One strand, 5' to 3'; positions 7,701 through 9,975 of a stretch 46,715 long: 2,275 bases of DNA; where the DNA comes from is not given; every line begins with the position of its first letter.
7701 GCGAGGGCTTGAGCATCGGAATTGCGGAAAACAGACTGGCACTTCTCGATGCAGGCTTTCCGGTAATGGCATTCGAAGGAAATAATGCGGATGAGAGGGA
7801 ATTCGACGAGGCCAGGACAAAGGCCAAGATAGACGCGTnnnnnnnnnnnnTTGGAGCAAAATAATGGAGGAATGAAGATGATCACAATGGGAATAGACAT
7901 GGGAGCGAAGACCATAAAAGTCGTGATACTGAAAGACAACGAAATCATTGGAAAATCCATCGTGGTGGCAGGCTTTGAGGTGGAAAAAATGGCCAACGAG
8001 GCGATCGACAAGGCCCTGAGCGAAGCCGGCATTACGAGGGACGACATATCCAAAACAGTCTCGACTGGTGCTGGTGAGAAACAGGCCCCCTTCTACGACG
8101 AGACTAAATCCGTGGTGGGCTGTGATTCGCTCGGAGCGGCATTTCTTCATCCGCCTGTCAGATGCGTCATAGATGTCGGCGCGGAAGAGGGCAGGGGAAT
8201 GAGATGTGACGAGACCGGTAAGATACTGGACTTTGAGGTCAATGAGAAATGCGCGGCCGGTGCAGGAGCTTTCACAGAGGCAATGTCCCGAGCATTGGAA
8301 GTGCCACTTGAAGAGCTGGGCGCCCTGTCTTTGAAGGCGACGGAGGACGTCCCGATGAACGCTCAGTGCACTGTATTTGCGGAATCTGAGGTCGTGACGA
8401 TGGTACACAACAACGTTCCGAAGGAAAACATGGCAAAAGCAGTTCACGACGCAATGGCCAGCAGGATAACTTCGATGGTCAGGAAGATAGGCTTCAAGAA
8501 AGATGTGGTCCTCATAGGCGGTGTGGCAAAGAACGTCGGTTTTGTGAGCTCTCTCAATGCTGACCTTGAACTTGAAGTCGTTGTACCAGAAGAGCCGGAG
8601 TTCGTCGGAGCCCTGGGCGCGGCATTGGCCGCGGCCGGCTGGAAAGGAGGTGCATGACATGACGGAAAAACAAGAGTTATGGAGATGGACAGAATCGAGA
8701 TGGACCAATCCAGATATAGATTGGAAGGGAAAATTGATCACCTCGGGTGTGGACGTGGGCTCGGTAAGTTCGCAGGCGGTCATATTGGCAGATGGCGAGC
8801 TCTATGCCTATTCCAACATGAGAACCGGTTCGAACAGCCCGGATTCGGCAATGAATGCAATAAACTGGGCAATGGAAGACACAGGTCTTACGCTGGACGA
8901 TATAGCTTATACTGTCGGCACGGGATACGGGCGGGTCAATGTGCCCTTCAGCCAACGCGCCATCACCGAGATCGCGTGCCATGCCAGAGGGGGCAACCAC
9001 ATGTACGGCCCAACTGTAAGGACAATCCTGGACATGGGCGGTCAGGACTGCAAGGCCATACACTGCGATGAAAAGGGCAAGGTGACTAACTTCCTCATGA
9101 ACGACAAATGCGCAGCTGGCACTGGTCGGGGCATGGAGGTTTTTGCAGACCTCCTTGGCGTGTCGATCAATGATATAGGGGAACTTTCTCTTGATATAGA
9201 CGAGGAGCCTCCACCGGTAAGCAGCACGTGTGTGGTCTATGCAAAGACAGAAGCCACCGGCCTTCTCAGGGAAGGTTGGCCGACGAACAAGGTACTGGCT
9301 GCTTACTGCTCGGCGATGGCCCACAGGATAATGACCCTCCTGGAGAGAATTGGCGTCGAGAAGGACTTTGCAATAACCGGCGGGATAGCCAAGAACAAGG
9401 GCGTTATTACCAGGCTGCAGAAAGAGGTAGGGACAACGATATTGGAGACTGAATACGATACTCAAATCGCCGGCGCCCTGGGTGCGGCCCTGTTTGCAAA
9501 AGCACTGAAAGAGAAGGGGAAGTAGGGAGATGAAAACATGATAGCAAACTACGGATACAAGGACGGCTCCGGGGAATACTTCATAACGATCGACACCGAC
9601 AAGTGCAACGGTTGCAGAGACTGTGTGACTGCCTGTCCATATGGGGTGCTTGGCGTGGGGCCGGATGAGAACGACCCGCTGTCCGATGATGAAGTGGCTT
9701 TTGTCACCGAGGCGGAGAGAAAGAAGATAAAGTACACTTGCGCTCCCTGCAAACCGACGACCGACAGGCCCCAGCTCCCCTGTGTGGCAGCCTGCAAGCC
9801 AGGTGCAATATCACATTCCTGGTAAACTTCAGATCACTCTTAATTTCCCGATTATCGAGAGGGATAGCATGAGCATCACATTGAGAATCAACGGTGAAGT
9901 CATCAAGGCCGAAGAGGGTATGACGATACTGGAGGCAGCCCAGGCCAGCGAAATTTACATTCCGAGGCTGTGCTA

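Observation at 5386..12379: Four-subunit, two-ATPase benzoyl-CoA-reductase-like enzyme with its own ferredoxin and a candidate ferredoxin-regenerating flavoprotein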

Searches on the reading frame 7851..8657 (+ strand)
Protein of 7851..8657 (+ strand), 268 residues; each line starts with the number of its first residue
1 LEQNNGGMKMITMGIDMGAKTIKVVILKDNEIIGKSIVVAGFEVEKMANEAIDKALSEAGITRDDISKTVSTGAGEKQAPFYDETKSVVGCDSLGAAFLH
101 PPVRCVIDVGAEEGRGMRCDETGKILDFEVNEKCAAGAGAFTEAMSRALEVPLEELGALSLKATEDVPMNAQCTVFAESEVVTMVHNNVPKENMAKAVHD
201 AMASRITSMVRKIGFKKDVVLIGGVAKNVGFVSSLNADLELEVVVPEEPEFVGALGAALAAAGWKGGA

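Call 3: search_protein_families(library=pfam, proteins=[window:7851-8657:+])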
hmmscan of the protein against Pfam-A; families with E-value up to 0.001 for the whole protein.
window:7851-8657:+ (268 aa): 2 families
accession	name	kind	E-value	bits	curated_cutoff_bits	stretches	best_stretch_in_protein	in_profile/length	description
PF01869.26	BcrAD_BadFG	-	1.2e-49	169.7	31.5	1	14-261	2-271/271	BadF/BadG/BcrA/BcrD ATPase family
PF22521.2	HypF_C_2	-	0.0005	20.4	27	1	179-242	154-220/241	Carbamoyltransferase, Kae1-like Domain, second subdomain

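Call 4: search_protein_families(library=ncbifam, proteins=[window:7851-8657:+])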
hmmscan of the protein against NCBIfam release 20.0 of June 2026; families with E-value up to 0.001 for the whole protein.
window:7851-8657:+ (268 aa): 9 families
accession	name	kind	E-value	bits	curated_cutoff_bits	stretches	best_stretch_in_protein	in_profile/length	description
TIGR00241.1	CoA_E_activ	domain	6.8e-63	212.5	125.4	1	11-259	1-247/248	acyl-CoA dehydratase activase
TIGR02261.1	benz_CoA_red_D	equivalog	6.6e-42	143.5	312.85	1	11-259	2-260/262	benzoyl-CoA reductase subunit D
TIGR03192.1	benz_CoA_bzdQ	equivalog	3.1e-39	135.2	380.2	1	8-260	30-285/293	benzoyl-CoA reductase, bzd-type, subunit Q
TIGR03286.1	methan_mark_15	hypoth_equivalog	5.1e-37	127.8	455.75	1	10-263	144-403/404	methanogenesis marker 15 protein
TIGR02259.1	benz_CoA_red_A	equivalog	1.6e-30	106.2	578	1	68-257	232-428/432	benzoyl-CoA reductase subunit A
NF009842.0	PRK13317.1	equivalog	7e-07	28.9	234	0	10-78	2-60/277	type II pantothenate kinase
NF011660.0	PRK15080.1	equivalog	4.7e-06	26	182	1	193-261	206-273/277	ethanolamine utilization protein EutJ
TIGR01312.1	XylB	equivalog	0.00029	19.5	380.25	0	185-263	355-437/481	xylulokinase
TIGR02529.1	EutJ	subfamily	0.00092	18.7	152.1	0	193-259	173-238/239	ethanolamine utilization protein EutJ family protein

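Call 49: search_solved_structures(query=window:7851-8657:+, max_evalue=1e-10, show_alignments=2)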
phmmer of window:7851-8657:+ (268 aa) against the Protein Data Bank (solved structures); distinct sequences matched with E-value up to 1e-10: 5.
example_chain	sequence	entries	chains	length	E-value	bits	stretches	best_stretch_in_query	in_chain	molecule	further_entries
4eht_A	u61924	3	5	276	3e-56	193.8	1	10-261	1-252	Activator of 2-hydroxyisocaproyl-CoA dehydratase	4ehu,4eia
9gai_D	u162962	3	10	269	2.7e-52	180.9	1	12-262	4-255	3-methylbenzoyl-CoA reductase alpha subunit MbdQ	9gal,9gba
1hux_A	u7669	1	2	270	5.5e-48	166.8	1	8-261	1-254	ACTIVATOR OF (R)-2-HYDROXYGLUTARYL-COA DEHYDRATASE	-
9gai_C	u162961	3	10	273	1e-31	113.5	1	11-259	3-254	3-methylbenzoyl-CoA reductase delta subunit MbdP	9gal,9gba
7yyl_E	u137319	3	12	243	1.6e-27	99.8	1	13-261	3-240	Putative CoA-substrate-specific enzyme activase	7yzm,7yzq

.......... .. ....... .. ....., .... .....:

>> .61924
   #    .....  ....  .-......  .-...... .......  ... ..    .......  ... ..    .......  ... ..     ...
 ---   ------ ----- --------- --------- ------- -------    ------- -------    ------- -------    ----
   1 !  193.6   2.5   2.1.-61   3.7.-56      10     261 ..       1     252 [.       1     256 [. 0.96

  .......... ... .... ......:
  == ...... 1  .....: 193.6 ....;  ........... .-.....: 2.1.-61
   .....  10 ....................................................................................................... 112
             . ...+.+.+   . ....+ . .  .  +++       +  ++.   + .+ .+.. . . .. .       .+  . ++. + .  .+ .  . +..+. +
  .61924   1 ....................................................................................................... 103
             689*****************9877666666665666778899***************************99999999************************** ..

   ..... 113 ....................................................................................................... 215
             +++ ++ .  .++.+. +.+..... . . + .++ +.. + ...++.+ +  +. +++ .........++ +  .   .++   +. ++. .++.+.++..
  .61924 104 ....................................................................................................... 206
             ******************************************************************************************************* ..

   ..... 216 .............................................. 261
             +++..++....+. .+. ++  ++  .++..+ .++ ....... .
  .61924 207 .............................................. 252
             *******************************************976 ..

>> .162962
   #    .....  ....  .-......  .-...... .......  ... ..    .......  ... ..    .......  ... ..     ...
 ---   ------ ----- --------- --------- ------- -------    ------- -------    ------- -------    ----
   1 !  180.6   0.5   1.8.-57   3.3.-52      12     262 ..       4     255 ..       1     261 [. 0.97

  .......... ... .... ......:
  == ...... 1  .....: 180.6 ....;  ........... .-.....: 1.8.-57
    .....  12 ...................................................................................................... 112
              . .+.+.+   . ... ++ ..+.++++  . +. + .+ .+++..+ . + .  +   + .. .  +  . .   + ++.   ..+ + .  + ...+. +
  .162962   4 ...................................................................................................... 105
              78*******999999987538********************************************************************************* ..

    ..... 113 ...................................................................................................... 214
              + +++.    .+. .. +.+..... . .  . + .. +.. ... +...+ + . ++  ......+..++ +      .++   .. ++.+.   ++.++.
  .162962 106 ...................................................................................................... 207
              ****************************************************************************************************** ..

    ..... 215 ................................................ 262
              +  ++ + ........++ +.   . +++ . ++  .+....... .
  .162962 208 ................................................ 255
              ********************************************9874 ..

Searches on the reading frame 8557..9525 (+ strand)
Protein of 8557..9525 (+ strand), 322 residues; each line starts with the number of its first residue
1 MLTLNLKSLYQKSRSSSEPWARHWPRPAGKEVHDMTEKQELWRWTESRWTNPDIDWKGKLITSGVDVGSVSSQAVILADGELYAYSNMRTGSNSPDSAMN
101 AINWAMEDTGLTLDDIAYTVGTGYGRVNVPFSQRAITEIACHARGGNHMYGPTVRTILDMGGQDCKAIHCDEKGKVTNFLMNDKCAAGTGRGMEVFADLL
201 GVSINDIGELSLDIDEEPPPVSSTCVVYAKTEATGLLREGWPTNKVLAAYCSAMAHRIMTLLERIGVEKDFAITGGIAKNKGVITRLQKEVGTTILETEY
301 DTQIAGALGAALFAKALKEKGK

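Call 3: search_protein_families(library=pfam, proteins=[window:8557-9525:+])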
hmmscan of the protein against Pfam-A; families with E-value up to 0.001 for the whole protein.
window:8557-9525:+ (322 aa): 1 family
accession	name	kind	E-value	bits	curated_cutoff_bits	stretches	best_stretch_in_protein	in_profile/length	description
PF01869.26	BcrAD_BadFG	-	5.2e-54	184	31.5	1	64-314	2-271/271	BadF/BadG/BcrA/BcrD ATPase family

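Call 4: search_protein_families(library=ncbifam, proteins=[window:8557-9525:+])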
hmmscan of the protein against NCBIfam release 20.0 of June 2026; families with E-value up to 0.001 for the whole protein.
window:8557-9525:+ (322 aa): 5 families
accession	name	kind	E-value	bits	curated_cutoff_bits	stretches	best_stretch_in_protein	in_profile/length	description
TIGR03192.1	benz_CoA_bzdQ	equivalog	4.6e-129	430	380.2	1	36-320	7-292/293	benzoyl-CoA reductase, bzd-type, subunit Q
TIGR00241.1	CoA_E_activ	domain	9.1e-62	208.8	125.4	1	62-312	2-247/248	acyl-CoA dehydratase activase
TIGR02259.1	benz_CoA_red_A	equivalog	4.5e-43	147.6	578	1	105-314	218-432/432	benzoyl-CoA reductase subunit A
TIGR02261.1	benz_CoA_red_D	equivalog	4.7e-34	117.8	312.85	1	61-313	2-261/262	benzoyl-CoA reductase subunit D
TIGR03286.1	methan_mark_15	hypoth_equivalog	2.9e-32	112.1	455.75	1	60-315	144-402/404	methanogenesis marker 15 protein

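Call 50: search_solved_structures(query=window:8557-9525:+, max_evalue=1e-10, show_alignments=2)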
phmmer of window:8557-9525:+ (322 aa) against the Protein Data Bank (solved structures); distinct sequences matched with E-value up to 1e-10: 5.
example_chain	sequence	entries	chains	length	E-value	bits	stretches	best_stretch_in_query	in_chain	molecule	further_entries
9gai_D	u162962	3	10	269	2.4e-58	201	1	62-318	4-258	3-methylbenzoyl-CoA reductase alpha subunit MbdQ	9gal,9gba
4eht_A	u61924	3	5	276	1.2e-56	195.4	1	61-315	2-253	Activator of 2-hydroxyisocaproyl-CoA dehydratase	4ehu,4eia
1hux_A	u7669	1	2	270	2.4e-52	181.3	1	60-315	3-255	ACTIVATOR OF (R)-2-HYDROXYGLUTARYL-COA DEHYDRATASE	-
7yyl_E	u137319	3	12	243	1.9e-38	135.6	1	63-315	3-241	Putative CoA-substrate-specific enzyme activase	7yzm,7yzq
9gai_C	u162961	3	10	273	5.7e-31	111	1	61-314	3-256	3-methylbenzoyl-CoA reductase delta subunit MbdP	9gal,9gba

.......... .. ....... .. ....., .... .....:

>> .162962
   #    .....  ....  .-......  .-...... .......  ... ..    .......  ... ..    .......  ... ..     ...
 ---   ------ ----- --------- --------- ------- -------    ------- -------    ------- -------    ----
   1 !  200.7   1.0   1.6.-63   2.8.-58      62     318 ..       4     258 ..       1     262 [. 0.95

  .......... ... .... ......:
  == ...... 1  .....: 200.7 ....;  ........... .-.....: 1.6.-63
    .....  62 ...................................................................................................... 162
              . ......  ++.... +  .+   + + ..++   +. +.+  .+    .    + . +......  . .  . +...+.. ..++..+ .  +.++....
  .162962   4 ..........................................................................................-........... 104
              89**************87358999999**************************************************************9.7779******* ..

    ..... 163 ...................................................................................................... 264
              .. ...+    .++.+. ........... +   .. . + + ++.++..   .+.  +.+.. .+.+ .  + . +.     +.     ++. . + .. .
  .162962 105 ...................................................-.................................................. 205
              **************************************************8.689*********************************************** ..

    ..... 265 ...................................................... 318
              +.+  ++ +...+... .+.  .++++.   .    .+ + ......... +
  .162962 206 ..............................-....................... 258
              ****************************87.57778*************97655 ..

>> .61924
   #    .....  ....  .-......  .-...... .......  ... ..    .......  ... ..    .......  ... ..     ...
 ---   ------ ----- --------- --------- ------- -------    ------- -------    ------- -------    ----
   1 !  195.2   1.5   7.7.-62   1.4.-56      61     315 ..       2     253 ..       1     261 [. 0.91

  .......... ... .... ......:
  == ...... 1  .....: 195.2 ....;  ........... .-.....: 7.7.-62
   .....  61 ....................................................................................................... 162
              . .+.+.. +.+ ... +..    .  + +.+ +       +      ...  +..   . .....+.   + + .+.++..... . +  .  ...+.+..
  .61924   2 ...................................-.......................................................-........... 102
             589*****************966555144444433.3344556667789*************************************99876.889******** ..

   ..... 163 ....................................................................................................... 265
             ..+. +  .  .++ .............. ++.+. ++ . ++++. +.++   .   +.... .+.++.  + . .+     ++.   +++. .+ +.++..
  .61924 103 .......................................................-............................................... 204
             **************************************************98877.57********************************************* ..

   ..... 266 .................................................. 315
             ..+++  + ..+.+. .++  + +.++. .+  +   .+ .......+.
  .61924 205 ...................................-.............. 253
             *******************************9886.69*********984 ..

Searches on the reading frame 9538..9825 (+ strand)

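Call 3: search_protein_families(library=pfam, proteins=[window:9538-9825:+])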
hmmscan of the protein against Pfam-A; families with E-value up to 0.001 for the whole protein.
window:9538-9825:+ (95 aa): 7 families
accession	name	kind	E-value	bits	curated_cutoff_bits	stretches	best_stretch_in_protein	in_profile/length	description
PF12837.12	Fer4_6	-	1.4e-10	41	25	1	15-38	1-24/24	4Fe-4S binding domain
PF13187.11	Fer4_9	-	1.5e-07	31.8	27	2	22-91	1-52/52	4Fe-4S dicluster domain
PF00037.32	Fer4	-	1.7e-07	31.2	21.1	1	16-38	1-23/24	4Fe-4S binding domain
PF12797.12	Fer4_2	-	3.7e-07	30.1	24.5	1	16-35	3-22/22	4Fe-4S binding domain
PF13237.11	Fer4_10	-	6.7e-07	29.6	25.5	1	16-86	2-52/53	4Fe-4S dicluster domain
PF12838.12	Fer4_7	-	7.6e-06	26.7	27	1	12-37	27-52/52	4Fe-4S dicluster domain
PF14697.11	Fer4_21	-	0.00058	20.4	35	1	13-35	31-53/59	4Fe-4S dicluster domain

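Call 4: search_protein_families(library=ncbifam, proteins=[window:9538-9825:+])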
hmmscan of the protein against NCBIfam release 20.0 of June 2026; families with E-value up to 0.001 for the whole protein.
window:9538-9825:+ (95 aa): 15 families
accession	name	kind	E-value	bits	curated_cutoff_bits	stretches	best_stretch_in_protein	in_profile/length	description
NF007658.0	PRK10330.1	equivalog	4e-07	29.7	260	1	14-91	80-152/181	electron transport protein HydN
NF005506.0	PRK07118.1-5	equivalog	1.2e-06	28.1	388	1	15-49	164-198/279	Fe-S cluster domain-containing protein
NF041715.1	arsenate_red_ArrB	equivalog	5.5e-06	26.1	450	1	17-57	83-123/233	arsenate respiratory reductase iron-sulfur subunit ArrB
NF007205.0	PRK09626.1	equivalog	2.2e-05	24.4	93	1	16-48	12-44/105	2-oxoglutarate-acceptor oxidoreductase subunit OorD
NF009408.0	PRK12769.1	equivalog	2.9e-05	22.4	1003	1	16-90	80-141/659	formate-dependent uric acid utilization protein AegA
NF005503.0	PRK07118.1-2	equivalog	9.4e-05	21.8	252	1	15-92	161-230/292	RnfABCDGE type electron transport complex subunit B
TIGR02951.1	DMSO_dmsB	equivalog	0.00013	22.1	214.1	0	14-42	88-116/161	DMSO/selenate family reductase complex B subunit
NF006221.0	PRK08348.1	subfamily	0.00022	20.9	124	1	16-41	39-64/136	NADH-plastoquinone oxidoreductase subunit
NF045766.1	PhenlGlyoxDHPadI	equivalog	0.00033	19.5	700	1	15-92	6-73/443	NADH-dependent phenylglyoxylate dehydrogenase subunit beta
NF007382.0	PRK09898.1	equivalog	0.0004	20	213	1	15-44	148-177/208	ferredoxin-like protein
NF045797.1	DsrO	equivalog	0.00041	19.8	200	1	15-87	127-194/235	sulfate reduction electron transfer complex DsrMKJOP subunit DsrO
TIGR03149.1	cyt_nit_nrfC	equivalog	0.00048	19.5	377.6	1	15-66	119-167/225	cytochrome c nitrite reductase Fe-S protein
NF043039.1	HgcAB_like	equivalog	0.00059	19.5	285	1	13-44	292-323/350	HgcAB-like fusion protein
NF040864.1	HgcB_ferredoxin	equivalog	0.00066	19.5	99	1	17-44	10-37/93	mercury methylation ferredoxin HgcB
TIGR03478.1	DMSO_red_II_bet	subfamily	0.00093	18.2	480.7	1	15-37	156-178/321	DMSO reductase family type II enzyme, iron-sulfur subunit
